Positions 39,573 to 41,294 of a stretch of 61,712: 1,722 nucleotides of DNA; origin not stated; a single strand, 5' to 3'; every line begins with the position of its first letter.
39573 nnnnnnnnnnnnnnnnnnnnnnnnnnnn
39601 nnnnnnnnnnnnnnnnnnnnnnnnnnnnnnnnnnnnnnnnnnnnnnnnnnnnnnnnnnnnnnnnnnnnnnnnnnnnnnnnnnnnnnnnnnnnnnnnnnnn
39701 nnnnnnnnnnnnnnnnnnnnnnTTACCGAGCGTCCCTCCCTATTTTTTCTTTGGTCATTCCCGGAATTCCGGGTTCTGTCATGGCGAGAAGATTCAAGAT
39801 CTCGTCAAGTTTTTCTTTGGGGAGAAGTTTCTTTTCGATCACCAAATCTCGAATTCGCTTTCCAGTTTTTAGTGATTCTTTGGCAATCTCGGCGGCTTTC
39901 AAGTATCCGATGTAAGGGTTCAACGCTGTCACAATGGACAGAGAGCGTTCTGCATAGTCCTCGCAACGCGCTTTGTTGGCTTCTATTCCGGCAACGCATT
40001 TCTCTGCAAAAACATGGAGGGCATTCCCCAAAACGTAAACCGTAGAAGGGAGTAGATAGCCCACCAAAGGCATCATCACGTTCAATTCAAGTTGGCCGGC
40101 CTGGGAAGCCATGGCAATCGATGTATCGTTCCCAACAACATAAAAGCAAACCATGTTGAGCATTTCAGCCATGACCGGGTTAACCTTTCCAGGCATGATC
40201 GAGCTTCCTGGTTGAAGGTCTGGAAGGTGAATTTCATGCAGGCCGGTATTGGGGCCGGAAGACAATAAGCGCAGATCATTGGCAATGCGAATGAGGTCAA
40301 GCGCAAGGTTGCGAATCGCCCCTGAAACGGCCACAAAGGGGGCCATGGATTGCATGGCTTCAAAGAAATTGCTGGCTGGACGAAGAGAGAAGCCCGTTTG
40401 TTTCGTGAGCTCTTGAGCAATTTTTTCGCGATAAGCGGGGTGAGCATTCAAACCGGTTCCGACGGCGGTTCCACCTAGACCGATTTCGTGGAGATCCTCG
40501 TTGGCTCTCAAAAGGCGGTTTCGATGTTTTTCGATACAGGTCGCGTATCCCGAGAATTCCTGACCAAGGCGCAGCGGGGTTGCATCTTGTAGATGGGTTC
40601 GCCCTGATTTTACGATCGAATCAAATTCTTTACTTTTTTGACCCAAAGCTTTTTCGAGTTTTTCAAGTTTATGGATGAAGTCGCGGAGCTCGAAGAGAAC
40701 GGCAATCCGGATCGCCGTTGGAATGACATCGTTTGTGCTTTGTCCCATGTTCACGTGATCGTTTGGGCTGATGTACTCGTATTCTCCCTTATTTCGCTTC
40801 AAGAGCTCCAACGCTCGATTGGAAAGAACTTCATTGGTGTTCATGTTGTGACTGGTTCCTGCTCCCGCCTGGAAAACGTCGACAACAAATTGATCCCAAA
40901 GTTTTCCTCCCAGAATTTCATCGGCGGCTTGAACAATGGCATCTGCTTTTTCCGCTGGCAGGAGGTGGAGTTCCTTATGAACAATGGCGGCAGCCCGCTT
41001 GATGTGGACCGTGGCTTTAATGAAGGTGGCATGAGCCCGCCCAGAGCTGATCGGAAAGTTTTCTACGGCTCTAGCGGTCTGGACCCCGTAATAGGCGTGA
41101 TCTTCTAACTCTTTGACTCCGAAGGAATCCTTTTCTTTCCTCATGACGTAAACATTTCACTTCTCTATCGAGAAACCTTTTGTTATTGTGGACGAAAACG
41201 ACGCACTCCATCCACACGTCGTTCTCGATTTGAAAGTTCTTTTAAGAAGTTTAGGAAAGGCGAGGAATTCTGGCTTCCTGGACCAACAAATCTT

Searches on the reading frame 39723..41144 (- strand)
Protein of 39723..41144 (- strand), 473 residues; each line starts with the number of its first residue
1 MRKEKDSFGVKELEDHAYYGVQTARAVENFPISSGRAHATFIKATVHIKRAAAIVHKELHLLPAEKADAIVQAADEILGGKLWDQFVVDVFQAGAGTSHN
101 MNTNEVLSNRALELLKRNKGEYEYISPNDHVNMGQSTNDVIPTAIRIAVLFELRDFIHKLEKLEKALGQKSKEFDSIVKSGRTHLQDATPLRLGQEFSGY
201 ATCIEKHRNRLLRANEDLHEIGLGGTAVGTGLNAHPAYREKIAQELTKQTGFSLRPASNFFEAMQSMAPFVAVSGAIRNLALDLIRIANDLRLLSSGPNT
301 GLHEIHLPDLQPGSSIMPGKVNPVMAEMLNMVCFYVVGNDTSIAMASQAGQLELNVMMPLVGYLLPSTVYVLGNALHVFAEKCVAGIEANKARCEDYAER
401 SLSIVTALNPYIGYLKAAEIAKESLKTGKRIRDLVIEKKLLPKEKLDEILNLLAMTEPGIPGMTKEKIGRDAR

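Call 62: search_protein_families(library=pfam, proteins=[window:39723-41144:-], max_evalue=0.00001)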
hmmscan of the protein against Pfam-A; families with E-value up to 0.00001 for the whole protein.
window:39723-41144:- (473 aa): 2 families
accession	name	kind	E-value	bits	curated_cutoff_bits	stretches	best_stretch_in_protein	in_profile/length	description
PF00206.25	Lyase_1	-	2.1e-95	320.2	27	1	16-338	8-312/312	Lyase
PF10415.14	FumaraseC_C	-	1.9e-22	79.8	32.5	1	404-457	1-54/54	Fumarase C C-terminus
